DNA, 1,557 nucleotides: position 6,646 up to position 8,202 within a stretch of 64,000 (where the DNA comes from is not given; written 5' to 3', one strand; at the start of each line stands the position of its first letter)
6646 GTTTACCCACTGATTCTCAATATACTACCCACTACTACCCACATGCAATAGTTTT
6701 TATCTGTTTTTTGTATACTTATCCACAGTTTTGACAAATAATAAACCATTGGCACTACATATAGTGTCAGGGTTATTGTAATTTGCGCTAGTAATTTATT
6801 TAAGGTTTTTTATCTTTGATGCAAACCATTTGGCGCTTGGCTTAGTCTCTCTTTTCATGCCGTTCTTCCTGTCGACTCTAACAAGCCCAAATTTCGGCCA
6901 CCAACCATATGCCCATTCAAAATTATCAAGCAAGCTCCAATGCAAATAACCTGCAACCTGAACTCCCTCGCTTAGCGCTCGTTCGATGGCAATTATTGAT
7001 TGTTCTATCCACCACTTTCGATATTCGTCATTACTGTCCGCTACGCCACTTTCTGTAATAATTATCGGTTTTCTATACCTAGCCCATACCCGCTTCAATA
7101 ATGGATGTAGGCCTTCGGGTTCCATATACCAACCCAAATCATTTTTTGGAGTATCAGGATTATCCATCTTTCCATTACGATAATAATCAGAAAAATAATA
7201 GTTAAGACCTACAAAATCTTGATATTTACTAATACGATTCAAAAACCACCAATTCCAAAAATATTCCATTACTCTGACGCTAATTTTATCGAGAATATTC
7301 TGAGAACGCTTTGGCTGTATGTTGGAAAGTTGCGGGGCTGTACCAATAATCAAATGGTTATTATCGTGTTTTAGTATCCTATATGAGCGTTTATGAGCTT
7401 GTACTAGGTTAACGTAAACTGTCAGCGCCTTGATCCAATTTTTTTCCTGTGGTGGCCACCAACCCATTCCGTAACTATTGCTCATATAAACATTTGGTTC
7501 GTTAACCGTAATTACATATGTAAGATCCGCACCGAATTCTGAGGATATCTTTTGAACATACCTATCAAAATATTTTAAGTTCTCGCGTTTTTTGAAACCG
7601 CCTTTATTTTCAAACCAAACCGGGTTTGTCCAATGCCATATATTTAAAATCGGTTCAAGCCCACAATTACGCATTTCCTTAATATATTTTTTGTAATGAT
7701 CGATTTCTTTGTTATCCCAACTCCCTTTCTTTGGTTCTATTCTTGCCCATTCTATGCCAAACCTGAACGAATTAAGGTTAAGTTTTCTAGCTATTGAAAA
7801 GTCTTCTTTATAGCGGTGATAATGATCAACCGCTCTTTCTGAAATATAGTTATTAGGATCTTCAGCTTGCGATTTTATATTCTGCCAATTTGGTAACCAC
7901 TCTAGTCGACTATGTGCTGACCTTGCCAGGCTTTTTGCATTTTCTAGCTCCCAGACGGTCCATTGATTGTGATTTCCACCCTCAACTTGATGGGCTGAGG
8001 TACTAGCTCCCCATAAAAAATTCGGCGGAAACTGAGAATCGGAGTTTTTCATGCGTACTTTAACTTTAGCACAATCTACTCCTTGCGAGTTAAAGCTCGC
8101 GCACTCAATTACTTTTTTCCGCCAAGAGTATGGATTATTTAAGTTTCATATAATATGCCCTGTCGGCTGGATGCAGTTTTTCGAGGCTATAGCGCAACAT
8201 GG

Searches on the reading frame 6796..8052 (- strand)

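Call 42: search_protein_families(library=ncbifam, max_evalue=1e-60, proteins=[window:6796-8052:-])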
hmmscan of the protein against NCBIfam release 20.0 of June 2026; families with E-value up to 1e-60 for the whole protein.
window:6796-8052:- (418 aa): 1 family
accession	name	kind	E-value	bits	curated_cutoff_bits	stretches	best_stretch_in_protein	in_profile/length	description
TIGR03356.1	BGL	equivalog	1.9e-75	254.4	478.5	0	8-276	1-251/427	GH1 family beta-glucosidase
